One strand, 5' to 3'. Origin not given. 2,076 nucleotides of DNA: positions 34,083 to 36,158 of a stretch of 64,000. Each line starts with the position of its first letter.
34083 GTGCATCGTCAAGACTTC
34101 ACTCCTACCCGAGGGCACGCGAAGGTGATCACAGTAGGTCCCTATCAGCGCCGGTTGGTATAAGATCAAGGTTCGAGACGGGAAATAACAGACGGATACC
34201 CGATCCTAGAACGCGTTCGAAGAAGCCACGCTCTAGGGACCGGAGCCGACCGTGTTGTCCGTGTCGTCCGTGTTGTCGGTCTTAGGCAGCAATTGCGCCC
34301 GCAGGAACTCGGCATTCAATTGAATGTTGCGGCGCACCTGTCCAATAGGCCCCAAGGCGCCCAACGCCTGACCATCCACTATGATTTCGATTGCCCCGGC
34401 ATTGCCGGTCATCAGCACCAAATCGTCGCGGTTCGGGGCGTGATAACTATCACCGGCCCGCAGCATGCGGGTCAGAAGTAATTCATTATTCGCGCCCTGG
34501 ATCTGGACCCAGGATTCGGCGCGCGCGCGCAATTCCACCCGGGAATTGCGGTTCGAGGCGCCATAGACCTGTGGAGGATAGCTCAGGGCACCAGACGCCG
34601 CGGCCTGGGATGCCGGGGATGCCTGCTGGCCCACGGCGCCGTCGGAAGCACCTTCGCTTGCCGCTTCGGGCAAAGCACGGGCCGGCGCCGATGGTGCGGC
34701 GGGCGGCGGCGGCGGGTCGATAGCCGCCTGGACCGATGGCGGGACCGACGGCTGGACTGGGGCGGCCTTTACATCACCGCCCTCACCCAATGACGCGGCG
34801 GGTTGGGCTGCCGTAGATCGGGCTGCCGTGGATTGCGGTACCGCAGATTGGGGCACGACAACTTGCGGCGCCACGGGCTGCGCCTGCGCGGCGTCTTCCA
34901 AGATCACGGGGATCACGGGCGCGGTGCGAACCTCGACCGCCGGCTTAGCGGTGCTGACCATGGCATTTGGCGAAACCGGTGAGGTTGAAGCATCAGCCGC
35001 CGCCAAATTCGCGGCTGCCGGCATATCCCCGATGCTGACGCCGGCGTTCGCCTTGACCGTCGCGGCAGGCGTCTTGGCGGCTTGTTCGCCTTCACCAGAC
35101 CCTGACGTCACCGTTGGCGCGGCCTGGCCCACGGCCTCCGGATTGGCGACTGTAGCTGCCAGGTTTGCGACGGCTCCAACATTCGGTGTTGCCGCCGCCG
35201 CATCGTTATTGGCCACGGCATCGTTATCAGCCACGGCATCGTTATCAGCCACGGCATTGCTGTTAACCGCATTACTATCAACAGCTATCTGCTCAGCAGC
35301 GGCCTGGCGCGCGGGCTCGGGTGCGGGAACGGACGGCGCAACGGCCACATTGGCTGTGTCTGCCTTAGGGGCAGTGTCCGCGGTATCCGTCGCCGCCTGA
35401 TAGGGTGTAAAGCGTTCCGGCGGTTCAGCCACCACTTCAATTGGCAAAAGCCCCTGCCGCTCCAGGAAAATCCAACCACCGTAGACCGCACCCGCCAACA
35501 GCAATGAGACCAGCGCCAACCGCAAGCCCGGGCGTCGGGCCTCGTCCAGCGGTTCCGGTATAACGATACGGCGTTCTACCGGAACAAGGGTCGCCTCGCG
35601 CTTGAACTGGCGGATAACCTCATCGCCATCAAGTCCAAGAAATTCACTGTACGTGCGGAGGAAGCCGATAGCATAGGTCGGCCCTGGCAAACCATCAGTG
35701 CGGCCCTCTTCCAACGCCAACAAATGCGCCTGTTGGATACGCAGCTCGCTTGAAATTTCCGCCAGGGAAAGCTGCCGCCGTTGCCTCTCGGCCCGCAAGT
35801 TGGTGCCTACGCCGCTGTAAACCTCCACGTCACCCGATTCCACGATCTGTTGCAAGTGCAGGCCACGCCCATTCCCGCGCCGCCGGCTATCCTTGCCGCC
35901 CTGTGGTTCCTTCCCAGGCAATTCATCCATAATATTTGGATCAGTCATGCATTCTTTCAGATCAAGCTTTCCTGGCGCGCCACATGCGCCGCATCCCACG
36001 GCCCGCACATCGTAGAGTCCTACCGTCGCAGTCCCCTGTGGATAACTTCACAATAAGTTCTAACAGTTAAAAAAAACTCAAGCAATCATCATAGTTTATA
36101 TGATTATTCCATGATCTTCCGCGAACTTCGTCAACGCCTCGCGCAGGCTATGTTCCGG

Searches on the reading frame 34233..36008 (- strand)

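Call 71: search_protein_families(library=pfam, proteins=[window:34233-36008:-])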
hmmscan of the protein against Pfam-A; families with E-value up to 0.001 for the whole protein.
window:34233-36008:- (591 aa): 4 families
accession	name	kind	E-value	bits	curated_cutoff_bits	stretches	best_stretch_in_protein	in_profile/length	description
PF13413.12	HTH_25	-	3.6e-21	75.2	24.6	1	71-131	2-62/62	Helix-turn-helix domain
PF13464.11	RodZ_C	-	2.6e-16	59.8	23.9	1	492-560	1-70/72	RodZ C-terminal domain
PF12844.13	HTH_19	-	1.3e-05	25.4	30.2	1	68-132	1-59/64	Helix-turn-helix domain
PF13560.12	HTH_31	-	0.00086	20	27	0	68-130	3-60/64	Helix-turn-helix domain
